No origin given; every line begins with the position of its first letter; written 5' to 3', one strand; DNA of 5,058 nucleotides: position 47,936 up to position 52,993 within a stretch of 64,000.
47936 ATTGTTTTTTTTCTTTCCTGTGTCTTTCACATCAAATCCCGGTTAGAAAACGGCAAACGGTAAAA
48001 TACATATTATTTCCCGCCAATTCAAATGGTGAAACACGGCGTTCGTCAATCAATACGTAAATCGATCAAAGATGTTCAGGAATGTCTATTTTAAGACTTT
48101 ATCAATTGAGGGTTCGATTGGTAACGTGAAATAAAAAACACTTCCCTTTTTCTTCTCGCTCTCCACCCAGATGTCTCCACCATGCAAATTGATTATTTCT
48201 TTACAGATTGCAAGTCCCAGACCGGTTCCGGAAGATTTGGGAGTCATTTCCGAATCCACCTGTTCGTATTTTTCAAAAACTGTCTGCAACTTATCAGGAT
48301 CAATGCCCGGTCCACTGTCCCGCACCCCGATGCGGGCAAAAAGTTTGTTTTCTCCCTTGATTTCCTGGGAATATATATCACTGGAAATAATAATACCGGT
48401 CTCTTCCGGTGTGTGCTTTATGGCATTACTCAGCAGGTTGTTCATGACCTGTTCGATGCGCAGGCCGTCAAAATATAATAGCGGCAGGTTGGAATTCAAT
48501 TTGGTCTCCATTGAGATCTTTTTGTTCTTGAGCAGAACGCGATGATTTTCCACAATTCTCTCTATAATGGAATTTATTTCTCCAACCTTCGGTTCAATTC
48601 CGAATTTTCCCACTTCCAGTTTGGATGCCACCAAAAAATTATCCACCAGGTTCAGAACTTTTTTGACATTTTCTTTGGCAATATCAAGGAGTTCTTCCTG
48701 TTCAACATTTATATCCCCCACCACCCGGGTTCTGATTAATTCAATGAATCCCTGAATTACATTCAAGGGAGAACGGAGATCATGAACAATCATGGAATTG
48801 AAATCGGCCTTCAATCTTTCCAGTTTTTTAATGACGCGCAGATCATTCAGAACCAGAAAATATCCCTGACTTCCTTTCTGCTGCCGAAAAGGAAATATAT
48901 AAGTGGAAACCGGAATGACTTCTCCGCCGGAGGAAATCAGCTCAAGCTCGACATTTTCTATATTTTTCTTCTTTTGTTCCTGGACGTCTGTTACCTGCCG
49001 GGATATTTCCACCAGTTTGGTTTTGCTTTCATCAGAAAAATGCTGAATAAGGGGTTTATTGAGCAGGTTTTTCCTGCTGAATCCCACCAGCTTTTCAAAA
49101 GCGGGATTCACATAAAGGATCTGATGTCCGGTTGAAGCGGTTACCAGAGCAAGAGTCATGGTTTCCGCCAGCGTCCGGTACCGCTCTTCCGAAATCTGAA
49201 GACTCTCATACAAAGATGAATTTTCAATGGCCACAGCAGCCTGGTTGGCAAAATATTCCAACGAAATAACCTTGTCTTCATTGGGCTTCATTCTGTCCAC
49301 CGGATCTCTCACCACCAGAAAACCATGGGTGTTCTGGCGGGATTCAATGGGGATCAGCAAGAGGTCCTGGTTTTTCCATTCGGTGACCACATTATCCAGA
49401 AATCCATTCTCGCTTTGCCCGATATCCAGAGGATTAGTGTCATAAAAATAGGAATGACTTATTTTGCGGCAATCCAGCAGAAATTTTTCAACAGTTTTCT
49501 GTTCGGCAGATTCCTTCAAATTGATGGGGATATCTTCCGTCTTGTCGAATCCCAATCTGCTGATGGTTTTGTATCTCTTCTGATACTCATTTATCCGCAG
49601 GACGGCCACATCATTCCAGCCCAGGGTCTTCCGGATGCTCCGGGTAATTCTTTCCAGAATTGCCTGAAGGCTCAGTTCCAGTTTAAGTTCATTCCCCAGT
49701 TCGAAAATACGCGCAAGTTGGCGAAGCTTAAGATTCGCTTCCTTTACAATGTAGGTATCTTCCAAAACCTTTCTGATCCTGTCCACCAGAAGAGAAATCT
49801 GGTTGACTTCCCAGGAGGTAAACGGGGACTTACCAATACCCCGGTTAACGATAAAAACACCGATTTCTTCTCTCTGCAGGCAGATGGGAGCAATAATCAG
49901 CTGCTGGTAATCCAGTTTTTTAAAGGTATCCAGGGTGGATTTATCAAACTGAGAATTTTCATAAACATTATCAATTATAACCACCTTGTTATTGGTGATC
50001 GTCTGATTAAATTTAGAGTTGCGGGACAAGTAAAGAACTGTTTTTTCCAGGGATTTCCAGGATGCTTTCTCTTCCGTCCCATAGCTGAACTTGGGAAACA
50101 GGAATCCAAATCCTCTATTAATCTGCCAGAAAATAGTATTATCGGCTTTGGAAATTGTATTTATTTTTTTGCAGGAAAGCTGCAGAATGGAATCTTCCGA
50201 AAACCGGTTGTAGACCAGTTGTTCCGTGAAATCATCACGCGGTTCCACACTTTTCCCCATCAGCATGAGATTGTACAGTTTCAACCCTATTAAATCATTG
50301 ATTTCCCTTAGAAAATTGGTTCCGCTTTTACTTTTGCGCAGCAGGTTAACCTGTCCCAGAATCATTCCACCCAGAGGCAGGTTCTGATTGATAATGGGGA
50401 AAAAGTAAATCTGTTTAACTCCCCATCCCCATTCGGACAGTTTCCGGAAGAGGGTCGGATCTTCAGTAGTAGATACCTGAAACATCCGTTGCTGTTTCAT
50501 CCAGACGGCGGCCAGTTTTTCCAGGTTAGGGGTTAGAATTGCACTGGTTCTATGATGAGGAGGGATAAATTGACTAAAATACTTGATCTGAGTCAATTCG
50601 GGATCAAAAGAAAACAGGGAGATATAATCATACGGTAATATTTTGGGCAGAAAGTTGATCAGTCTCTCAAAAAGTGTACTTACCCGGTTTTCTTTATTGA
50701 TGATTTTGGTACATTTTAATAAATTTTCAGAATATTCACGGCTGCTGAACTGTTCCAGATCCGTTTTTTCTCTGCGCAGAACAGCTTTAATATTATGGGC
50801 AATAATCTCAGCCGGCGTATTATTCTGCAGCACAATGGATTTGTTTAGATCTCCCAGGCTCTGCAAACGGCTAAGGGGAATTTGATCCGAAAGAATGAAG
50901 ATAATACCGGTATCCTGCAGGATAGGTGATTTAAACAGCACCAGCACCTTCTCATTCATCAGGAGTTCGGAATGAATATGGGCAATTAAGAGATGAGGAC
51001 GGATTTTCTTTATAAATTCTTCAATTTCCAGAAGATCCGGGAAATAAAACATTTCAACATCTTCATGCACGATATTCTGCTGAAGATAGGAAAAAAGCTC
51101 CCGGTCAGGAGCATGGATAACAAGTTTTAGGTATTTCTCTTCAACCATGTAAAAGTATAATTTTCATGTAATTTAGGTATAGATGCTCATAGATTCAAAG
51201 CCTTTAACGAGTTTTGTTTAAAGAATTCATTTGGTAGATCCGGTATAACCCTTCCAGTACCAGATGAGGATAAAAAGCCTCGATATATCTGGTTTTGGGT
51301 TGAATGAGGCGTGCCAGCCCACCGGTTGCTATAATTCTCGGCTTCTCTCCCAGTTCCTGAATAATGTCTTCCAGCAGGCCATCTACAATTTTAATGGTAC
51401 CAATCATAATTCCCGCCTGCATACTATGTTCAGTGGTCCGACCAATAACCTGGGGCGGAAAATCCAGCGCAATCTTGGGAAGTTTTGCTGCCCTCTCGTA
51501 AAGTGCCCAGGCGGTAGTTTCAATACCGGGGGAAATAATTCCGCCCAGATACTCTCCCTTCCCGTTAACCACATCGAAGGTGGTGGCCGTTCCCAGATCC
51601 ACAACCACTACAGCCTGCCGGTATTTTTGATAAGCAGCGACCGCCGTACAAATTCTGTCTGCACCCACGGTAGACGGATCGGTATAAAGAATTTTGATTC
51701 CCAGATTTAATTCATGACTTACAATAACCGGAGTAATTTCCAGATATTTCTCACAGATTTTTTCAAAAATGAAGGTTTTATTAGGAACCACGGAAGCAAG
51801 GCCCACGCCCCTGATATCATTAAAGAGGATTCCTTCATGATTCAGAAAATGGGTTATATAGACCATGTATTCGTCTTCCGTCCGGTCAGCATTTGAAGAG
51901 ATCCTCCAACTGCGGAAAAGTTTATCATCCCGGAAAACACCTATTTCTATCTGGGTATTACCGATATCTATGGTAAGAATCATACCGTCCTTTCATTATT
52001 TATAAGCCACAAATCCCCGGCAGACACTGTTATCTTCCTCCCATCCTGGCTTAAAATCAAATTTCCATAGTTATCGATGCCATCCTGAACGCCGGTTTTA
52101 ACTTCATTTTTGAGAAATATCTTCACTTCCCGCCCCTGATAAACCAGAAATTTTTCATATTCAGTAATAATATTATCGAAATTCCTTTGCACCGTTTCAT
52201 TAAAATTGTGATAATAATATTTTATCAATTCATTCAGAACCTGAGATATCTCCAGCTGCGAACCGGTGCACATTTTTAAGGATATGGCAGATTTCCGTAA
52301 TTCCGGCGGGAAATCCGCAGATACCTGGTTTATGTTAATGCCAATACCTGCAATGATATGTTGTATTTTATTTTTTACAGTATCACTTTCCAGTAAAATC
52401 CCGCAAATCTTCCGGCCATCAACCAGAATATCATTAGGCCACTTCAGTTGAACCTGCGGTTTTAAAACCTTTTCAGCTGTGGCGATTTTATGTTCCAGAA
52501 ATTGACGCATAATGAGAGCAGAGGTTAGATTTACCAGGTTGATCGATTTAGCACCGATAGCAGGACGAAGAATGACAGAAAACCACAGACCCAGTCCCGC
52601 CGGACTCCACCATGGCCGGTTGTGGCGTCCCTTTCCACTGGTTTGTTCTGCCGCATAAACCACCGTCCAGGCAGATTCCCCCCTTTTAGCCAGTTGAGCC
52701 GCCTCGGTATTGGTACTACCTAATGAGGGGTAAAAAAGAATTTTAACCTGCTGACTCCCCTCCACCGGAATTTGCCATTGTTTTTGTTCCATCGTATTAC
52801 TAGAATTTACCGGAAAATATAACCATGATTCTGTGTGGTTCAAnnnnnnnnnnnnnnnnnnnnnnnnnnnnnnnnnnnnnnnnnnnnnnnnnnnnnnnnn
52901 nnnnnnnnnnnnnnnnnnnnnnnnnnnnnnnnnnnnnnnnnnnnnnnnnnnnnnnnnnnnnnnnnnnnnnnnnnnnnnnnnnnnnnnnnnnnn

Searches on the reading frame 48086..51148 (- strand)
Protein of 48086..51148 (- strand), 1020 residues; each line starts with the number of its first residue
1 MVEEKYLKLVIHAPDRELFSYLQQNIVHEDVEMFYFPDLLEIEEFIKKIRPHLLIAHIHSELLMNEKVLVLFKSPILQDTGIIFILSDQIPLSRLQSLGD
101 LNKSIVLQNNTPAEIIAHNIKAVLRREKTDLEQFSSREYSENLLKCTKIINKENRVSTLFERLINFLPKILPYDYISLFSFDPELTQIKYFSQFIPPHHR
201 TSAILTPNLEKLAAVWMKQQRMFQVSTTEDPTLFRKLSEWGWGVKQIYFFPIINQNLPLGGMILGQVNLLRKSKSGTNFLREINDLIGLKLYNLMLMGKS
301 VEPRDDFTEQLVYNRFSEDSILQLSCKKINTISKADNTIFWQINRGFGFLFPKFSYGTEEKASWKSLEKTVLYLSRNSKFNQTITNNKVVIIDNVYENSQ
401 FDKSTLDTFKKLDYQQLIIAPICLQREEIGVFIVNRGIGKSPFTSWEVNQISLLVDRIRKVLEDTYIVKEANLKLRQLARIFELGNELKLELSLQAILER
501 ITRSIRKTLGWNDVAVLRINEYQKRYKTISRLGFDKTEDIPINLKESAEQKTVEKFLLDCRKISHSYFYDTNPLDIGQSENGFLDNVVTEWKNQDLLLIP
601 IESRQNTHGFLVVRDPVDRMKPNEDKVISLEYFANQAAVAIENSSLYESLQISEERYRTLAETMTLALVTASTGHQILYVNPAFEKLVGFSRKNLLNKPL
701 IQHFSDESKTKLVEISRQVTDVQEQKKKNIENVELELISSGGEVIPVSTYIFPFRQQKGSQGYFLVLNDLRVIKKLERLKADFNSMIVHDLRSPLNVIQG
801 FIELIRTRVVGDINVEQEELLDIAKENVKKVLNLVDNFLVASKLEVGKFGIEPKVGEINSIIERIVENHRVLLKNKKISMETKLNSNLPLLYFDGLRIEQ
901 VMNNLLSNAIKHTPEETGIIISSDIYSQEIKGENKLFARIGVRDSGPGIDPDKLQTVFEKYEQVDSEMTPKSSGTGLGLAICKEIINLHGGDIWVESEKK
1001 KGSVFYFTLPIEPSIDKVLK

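Call 73: search_protein_families(library=pfam, proteins=[window:48086-51148:-], max_evalue=0.00001)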
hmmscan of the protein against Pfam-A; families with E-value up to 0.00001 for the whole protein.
window:48086-51148:- (1020 aa): 8 families
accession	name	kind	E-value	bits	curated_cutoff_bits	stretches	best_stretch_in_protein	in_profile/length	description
PF02518.31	HATPase_c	-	2.1e-28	99.4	26.4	1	894-1012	2-110/111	Histidine kinase-, DNA gyrase B-, and HSP90-like ATPase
PF00512.31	HisKA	-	1.4e-13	51.1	26.9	1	780-845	2-64/66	His Kinase A (phospho-acceptor) domain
PF01590.32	GAF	-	1.9e-13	51.5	22.4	0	494-641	2-133/133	GAF domain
PF13426.13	PAS_9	-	9.5e-11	42.3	27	1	673-769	9-100/103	PAS domain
PF00989.32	PAS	-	1.5e-09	38.3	22.6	1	655-769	1-112/113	PAS fold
PF13492.12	GAF_3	-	2.2e-07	31.8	27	0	592-643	79-129/129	GAF domain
PF13185.12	GAF_2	-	9.1e-07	29.6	28.6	0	492-642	2-136/136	GAF domain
PF13188.13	PAS_8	-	1.3e-06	28.5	21.8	1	655-709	1-55/65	PAS domain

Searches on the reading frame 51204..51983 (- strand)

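Call 73: search_protein_families(library=pfam, proteins=[window:51204-51983:-], max_evalue=0.00001)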
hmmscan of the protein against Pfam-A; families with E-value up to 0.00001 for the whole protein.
window:51204-51983:- (259 aa): 1 family
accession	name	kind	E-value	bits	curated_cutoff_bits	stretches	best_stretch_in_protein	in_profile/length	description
PF03309.20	Pan_kinase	-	3.3e-67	226.7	24.7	1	2-205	1-204/205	Type III pantothenate kinase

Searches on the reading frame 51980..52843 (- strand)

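Call 73: search_protein_families(library=pfam, proteins=[window:51980-52843:-], max_evalue=0.00001)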
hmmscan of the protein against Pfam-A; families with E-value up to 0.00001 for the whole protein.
window:51980-52843:- (287 aa): 2 families
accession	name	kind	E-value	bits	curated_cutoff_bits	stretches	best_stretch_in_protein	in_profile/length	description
PF03099.24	BPL_LplA_LipB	-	1.2e-19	71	21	1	43-170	7-133/133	Biotin/lipoate A/B protein ligase family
PF02237.23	BPL_C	-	9.1e-06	25.9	21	0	237-277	3-44/48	Biotin protein ligase C terminal domain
